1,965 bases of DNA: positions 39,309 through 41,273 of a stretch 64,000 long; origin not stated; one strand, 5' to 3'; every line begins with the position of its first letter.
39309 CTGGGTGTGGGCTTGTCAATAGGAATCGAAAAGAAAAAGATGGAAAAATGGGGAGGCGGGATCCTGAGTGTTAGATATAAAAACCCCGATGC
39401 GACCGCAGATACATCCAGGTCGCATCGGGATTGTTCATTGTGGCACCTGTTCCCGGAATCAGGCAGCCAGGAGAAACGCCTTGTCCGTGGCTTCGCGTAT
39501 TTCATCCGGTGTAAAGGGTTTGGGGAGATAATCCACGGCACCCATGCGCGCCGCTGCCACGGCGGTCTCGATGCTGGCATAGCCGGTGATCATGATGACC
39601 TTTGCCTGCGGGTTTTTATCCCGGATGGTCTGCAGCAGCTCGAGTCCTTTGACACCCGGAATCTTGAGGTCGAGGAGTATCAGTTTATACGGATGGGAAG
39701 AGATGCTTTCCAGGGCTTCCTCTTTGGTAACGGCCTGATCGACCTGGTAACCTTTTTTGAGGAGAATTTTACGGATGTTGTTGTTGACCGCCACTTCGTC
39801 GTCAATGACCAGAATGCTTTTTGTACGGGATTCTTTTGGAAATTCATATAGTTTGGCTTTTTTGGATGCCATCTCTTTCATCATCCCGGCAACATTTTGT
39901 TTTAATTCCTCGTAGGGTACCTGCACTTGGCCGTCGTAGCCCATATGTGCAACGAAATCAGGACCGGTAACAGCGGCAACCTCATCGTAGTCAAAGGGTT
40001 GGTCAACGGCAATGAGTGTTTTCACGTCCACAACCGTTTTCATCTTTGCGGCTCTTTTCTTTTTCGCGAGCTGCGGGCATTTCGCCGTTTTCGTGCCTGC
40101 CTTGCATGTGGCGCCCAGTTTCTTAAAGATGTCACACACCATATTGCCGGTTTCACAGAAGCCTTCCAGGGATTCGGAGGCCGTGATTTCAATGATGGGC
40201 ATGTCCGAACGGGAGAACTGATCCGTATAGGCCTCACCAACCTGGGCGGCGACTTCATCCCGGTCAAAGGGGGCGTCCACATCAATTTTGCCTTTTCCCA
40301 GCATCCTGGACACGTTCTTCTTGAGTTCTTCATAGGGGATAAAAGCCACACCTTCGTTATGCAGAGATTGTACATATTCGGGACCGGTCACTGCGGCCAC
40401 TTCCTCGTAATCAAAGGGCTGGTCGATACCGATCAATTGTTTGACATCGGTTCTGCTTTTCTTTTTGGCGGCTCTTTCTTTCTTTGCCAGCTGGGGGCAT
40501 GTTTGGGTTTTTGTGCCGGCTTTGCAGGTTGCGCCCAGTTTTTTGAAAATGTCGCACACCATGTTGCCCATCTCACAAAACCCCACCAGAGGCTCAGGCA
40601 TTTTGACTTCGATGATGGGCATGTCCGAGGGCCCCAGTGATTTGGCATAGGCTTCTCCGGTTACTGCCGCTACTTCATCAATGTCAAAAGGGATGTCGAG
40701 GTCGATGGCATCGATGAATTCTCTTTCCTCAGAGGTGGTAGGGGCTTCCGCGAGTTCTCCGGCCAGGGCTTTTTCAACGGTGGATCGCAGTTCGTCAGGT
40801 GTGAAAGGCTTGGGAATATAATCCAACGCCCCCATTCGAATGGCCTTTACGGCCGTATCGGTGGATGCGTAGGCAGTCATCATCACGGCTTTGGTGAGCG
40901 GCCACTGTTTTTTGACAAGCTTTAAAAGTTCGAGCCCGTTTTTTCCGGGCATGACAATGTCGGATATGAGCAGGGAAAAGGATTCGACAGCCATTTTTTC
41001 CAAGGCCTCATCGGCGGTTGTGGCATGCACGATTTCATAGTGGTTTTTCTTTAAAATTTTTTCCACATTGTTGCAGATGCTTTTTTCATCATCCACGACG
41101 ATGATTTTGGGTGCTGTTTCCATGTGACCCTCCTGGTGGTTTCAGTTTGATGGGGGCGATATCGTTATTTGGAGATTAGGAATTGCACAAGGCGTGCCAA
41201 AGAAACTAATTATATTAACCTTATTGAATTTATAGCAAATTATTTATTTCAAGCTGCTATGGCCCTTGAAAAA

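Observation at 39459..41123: REC-[140-aa Cys4 module]x2-REC protein with no known output domain, under sigma54 control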

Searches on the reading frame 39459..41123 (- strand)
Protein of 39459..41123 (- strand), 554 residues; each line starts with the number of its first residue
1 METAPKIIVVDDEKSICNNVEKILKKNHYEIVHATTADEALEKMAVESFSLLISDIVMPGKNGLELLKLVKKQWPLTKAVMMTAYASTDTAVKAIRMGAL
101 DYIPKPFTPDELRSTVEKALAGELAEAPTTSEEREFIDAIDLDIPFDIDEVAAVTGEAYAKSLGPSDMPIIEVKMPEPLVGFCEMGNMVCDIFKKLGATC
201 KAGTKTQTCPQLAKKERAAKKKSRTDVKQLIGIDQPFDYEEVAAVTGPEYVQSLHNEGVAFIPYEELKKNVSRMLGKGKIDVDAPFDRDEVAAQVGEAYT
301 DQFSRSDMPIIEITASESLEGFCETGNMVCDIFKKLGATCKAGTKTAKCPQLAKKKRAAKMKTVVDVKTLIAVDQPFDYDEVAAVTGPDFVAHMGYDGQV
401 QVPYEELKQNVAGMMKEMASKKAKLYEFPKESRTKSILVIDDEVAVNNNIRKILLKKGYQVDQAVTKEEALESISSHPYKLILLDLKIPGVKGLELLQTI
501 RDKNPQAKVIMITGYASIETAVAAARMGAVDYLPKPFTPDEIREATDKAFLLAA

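Call 3: search_protein_families(library=pfam, proteins=[window:39459-41123:-], max_evalue=1)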
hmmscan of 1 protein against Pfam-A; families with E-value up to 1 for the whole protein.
window:39459-41123:- (554 aa): 7 families
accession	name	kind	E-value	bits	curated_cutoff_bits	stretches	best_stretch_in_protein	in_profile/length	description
PF00072.30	Response_reg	-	4.8e-59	197.8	30.2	2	437-545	1-109/111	Response regulator receiver domain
PF23198.2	PDE8A_N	-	1.8e-05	25.1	29.6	1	432-512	8-89/147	PDE8A-like, N-terminal domain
PF02254.24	TrkA_N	-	0.00022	22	23.8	1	5-81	22-94/116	TrkA-N domain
PF01206.22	TusA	-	0.008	16.4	28.6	0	8-39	32-62/70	Sulfurtransferase TusA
PF17904.7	KH_9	-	0.02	15.7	24.2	0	171-222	7-59/85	FMRP KH0 domain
PF04421.21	Mss4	-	0.06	14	22.6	0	201-243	22-64/104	Mss4 protein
PF12606.13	RELT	-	0.17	11.5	25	0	185-207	16-38/42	Tumour necrosis factor receptor superfamily member 19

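Call 4: search_protein_families(library=ncbifam, proteins=[window:39459-41123:-], max_evalue=1)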
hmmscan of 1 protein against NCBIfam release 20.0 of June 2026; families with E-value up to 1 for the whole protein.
window:39459-41123:- (554 aa): 108 families (the best 25 are shown)
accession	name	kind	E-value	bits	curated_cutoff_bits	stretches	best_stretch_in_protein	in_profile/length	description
TIGR01818.1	ntrC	equivalog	1.4e-50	172.5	558.6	2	7-140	1-134/463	nitrogen regulation protein NR(I)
NF053512.1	nitric_RR_NosR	exception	5.6e-50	170.6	400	2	7-122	1-117/422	response regulator c-di-GMP phosphodiesterase, NosR family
NF008469.0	PRK11361.1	equivalog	8.9e-47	159.8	714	2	1-120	1-120/461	acetoacetate metabolism transcriptional regulator AtoC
NF051870.1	NAssimRespRegNtrX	equivalog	1.4e-45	156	600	2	435-542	2-111/452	nitrogen assimilation response regulator NtrX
NF006900.1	PRK09390.1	equivalog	3.9e-45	153.9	255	2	1-134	1-134/203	response regulator FixJ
NF008176.1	PRK10923.1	equivalog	1.5e-43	149.1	620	2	6-122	5-121/469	nitrogen regulation protein NR(I)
NF033791.1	ActR_PrrA_rreg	equivalog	2e-43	148.4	250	2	435-545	2-112/173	ActR/PrrA/RegA family redox response regulator transcription factor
NF007689.0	PRK10365.1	equivalog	2.6e-43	148.4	760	2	6-122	7-123/441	sigma-54-dependent response regulator transcription factor ZraR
NF007005.1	PRK09468.1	equivalog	1.1e-40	139.6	331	2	4-135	3-135/237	osmolarity response regulator transcription factor OmpR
NF053854.1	RespRegPhoBBctds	equivalog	2.8e-40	138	270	2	7-147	1-143/225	two-component system response regulator PhoB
NF012227.0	AdeR_RR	equivalog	4.8e-40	137.5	340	2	428-542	5-118/239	efflux system response regulator transcription factor AdeR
NF041946.1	LuxO_transreg_Vib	equivalog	5.2e-39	134.3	800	2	440-549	2-111/463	quorum-sensing sigma-54 dependent transcriptional regulator LuxO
NF045944.1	ResRegRpaBCyano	equivalog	8e-38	130.1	330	2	438-543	1-105/229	response regulator transcription factor RpaB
TIGR02154.1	PhoB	equivalog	1.1e-37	129.6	296.2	2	5-143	3-138/226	phosphate regulon transcriptional regulator PhoB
NF047793.1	ResRegPgtA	equivalog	1.2e-37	129.8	650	2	433-550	4-121/414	two-component system response regulator PgtA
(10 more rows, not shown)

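Call 24: predict_structure(alignment_id=A1)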
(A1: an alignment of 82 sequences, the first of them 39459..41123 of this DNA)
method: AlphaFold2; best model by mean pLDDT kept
length: 554 residues; sequences in the alignment: 82
mean_pLDDT: 69.6   pTM: 0.36
mean pLDDT of the five models: 69.6, 65.5, 64.4, 63.5, 62.3
residues with pLDDT >= 90: 150; 70-90: 136; 50-70: 135; < 50: 133
segments of 3 or more residues with pLDDT < 50: 141-145, 163-179, 202-226, 277-284, 303-323, 336-364, 423-432
pLDDT, mean of each block of 10 residues (from residue 1): 84 92 93 94 94 88 88 92 77 85 89 92 83 70 48 57 40 39 63 59 44 39 46 55 64 55 59 52 55 67 40 34 48 44 42 42 56 72 74 62 74 73 44 74 93 92 93 91 88 86 90 83 87 91 90 65
secondary structure, 60 per line:
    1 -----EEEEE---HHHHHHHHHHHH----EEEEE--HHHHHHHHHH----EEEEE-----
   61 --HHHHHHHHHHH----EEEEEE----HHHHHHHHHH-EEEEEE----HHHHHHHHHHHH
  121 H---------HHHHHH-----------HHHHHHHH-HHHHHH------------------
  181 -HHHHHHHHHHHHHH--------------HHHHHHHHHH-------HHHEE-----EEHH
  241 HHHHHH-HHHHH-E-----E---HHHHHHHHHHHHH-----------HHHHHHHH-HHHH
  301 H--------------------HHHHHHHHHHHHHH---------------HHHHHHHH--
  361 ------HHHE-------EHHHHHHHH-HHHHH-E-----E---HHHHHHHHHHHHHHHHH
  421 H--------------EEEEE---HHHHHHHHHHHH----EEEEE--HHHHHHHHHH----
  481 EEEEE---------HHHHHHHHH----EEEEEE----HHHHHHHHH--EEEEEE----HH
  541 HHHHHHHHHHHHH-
elements in order: E6-10 H14-25 E30-34 H37-46 E51-55 H63-73 E78-83 H88-97 E99-104 H109-121 H131-136 H148-155 H157-162 H182-195 H210-219 H239-246 H248-252 H264-276 H288-295 H297-301 H322-335 H351-358 H379-386 H388-392 H404-421 E436-440 H444-455 E460-464 H467-476 E481-485 H495-503 E508-513 H518-526 E529-534 H539-553

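Call 84: list_cluster_members(proteins=[window:39459-41123:-])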
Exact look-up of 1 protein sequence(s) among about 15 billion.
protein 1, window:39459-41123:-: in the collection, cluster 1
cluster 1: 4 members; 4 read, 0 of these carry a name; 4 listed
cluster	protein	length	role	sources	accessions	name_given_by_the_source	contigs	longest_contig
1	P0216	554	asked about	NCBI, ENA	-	-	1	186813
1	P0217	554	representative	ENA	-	-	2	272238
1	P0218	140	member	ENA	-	-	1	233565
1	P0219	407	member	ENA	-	-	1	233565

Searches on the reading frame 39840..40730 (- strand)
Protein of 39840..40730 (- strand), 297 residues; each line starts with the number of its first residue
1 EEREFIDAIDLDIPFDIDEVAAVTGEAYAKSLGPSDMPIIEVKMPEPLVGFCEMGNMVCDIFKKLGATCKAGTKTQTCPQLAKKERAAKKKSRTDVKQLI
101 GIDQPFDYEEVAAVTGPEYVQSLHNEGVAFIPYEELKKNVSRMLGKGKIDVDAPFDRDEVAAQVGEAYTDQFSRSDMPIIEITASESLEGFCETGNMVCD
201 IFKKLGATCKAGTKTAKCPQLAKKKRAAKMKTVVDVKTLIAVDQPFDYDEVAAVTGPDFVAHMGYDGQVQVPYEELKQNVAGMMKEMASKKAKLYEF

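Call 6: find_homologous_proteins(query=window:39840-40730:-)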
Query seq(297 aa) (297 aa): 581 proteins with E <= 0.001 among 4411 candidates; the best 120 are listed.
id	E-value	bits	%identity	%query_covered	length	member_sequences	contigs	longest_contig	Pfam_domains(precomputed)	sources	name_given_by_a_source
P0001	2.8e-146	505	77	100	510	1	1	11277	PF00072.31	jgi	jgi:DNA-binding response OmpR family regulator/flavodoxin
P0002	3.2e-135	468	73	100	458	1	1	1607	PF00072.31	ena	-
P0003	3.6e-134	465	70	96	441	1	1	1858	PF00072.31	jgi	jgi:CheY-like chemotaxis protein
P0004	1.2e-120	420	65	98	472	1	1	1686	PF00072.31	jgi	jgi:DNA-binding response OmpR family regulator/flavodoxin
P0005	6.9e-119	415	70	90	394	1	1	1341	PF23198.2,PF00072.31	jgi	jgi:CheY-like chemotaxis protein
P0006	1.8e-117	410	70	86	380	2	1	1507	PF00072.31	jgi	-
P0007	1.8e-117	410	64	94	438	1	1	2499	PF00072.31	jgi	jgi:CheY-like chemotaxis protein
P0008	3.8e-117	409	62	98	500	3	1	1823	PF12606.14,PF00072.31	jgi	jgi:DNA-binding response OmpR family regulator/flavodoxin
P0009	8.4e-117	408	63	98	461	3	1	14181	PF12606.14,PF00072.31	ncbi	ncbi:MAG: response regulator, partial [Desulfobacterales bacterium]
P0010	2.0e-115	403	61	100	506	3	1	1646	PF00072.31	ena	-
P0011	2.5e-114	400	62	96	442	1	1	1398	PF00072.31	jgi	jgi:CheY-like chemotaxis protein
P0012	4.1e-114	399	66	91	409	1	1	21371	PF00072.31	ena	-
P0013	8.4e-114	398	63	100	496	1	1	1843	PF00072.31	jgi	jgi:CheY-like chemotaxis protein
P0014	1.7e-113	397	63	98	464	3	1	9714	PF00072.31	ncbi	ncbi:MAG: response regulator, partial [Desulfobacterales bacterium]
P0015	6.8e-112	392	61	96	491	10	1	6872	PF00072.31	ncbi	ncbi:MAG: response regulator, partial [Desulfobacterales bacterium]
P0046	7.4e-98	346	56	98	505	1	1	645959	PF00072.31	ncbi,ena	-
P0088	2.8e-71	258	76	48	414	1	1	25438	PF23198.2,PF00072.31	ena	-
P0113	4.1e-58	215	60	58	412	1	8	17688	PF23198.2,PF00072.31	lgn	-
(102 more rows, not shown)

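Call 15: find_encoding_contigs(protein=P0046, flank=10000, max_places=2)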
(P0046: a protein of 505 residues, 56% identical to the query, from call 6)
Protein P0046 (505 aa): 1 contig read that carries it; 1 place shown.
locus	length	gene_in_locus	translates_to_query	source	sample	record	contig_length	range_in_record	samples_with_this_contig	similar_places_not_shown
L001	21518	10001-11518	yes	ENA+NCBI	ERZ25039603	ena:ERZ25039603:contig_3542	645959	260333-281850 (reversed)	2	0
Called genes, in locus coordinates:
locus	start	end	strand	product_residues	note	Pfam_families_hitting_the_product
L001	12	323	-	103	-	-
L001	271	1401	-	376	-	PF13183:Fer4_8, PF13534:Fer4_17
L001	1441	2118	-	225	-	-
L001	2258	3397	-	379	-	PF00072:Response_reg, PF02518:HATPase_c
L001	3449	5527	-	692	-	PF00672:HAMP, PF08448:PAS_4 (weak), PF00989:PAS, PF08448:PAS_4 (weak), PF13188:PAS_8 (weak), PF13426:PAS_9, PF00512:HisKA, PF02518:HATPase_c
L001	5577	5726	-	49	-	-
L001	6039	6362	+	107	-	PF00578:AhpC-TSA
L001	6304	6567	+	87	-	-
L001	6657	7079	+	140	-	PF00072:Response_reg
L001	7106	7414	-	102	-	-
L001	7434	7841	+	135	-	PF00512:HisKA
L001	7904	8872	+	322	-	PF02518:HATPase_c, PF00072:Response_reg, PF13191:AAA_16 (weak), PF00158:Sigma54_activat, PF14532:Sigma54_activ_2 (weak)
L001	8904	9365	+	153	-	PF00158:Sigma54_activat, PF25601:AAA_lid_14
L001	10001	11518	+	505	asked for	PF00072:Response_reg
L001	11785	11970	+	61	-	PF00890:FAD_binding_2 (weak), PF01266:DAO (weak), PF07992:Pyr_redox_2 (weak), PF12831:FAD_oxidored, PF13450:NAD_binding_8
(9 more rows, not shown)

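Call 66: find_encoding_contigs(protein=P0088, flank=9000, max_places=2)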
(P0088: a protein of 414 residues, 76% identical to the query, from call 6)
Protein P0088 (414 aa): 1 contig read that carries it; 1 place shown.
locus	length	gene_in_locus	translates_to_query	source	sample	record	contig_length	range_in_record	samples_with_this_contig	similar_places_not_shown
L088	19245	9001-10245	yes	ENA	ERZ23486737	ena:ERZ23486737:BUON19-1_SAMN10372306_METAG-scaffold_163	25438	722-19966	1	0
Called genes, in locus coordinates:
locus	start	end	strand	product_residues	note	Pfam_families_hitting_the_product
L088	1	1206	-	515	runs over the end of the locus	PF00884:Sulfatase, PF16347:SGSH_C (weak), PF14707:Sulfatase_C (weak)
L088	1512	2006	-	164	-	PF00027:cNMP_binding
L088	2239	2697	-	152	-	-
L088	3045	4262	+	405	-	PF13237:Fer4_10, PF00037:Fer4 (weak), PF12838:Fer4_7, PF13187:Fer4_9 (weak), PF14697:Fer4_21, PF12837:Fer4_6 (weak)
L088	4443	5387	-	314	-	PF01745:IPT, PF01715:IPPT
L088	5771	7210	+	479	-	PF08448:PAS_4, PF13426:PAS_9, PF00512:HisKA, PF02518:HATPase_c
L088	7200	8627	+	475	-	PF00072:Response_reg, PF00158:Sigma54_activat, PF14532:Sigma54_activ_2, PF07728:AAA_5, PF25601:AAA_lid_14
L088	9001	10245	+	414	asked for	PF00072:Response_reg, PF23198:PDE8A_N (faint), PF00072:Response_reg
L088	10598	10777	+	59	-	PF00890:FAD_binding_2 (weak), PF01266:DAO (weak), PF07992:Pyr_redox_2 (weak), PF12831:FAD_oxidored, PF13450:NAD_binding_8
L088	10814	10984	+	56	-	PF12838:Fer4_7 (weak), PF13183:Fer4_8 (weak), PF14697:Fer4_21 (weak), PF13237:Fer4_10 (weak), PF12797:Fer4_2 (weak), PF00037:Fer4, PF12837:Fer4_6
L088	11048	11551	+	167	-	PF01257:2Fe-2S_thioredx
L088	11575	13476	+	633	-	PF01512:Complex1_51K, PF10589:NADH_4Fe-4S, PF00037:Fer4 (weak), PF12838:Fer4_7 (weak), PF13187:Fer4_9 (weak), PF13237:Fer4_10, PF14697:Fer4_21, PF00037:Fer4 (weak), +2 more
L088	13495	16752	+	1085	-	PF13510:Fer2_4, PF12838:Fer4_7, PF14697:Fer4_21, PF07992:Pyr_redox_2, PF00890:FAD_binding_2 (weak), PF07992:Pyr_redox_2, PF12831:FAD_oxidored (weak), PF13450:NAD_binding_8, +5 more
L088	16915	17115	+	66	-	PF02662:FlpD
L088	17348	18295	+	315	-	PF00037:Fer4 (faint)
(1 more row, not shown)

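Call 67: find_encoding_contigs(protein=P0113, flank=9000, max_places=2)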
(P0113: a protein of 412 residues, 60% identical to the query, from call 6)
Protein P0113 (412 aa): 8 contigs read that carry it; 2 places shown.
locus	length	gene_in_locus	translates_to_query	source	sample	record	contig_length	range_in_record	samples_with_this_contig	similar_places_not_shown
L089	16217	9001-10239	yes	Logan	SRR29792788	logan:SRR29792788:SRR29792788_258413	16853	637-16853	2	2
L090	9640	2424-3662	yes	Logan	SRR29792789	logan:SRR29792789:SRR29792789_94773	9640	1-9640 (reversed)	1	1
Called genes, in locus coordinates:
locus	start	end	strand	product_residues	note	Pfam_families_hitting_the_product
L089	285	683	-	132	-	PF01850:PIN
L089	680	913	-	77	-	PF02604:PhdYeFM_antitox (weak)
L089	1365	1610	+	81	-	PF13560:HTH_31 (weak), PF01381:HTH_3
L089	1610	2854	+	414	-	PF13657:Couple_hipA, PF07804:HipA_C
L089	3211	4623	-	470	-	PF14691:Fer4_20, PF13738:Pyr_redox_3 (faint), PF07992:Pyr_redox_2, PF00070:Pyr_redox (faint)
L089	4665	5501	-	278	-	PF00175:NAD_binding_1 (faint), PF10418:DHODB_Fe-S_bind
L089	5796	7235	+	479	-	PF08448:PAS_4, PF13426:PAS_9, PF00512:HisKA, PF02518:HATPase_c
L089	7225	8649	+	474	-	PF00072:Response_reg, PF00158:Sigma54_activat, PF14532:Sigma54_activ_2, PF07724:AAA_2 (faint), PF07728:AAA_5 (weak), PF25601:AAA_lid_14, PF02954:HTH_8 (weak)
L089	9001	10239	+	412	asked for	PF00072:Response_reg, PF23198:PDE8A_N (faint), PF00072:Response_reg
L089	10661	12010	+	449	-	PF13375:RnfC_N, PF01512:Complex1_51K, PF10531:SLBB, PF13187:Fer4_9 (faint), PF13484:Fer4_16 (faint), PF12838:Fer4_7, PF13183:Fer4_8 (weak), PF13237:Fer4_10 (weak)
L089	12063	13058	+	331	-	PF03116:NQR2_RnfD_RnfE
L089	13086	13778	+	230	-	PF04205:FMN_bind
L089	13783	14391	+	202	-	PF02508:Rnf-Nqr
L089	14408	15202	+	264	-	PF02508:Rnf-Nqr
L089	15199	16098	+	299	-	PF04060:FeS, PF13237:Fer4_10 (faint), PF13187:Fer4_9 (weak), PF14697:Fer4_21 (weak), PF00037:Fer4, PF12797:Fer4_2 (weak), PF12837:Fer4_6 (weak), PF12838:Fer4_7 (weak)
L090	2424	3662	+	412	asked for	PF00072:Response_reg, PF23198:PDE8A_N (faint), PF00072:Response_reg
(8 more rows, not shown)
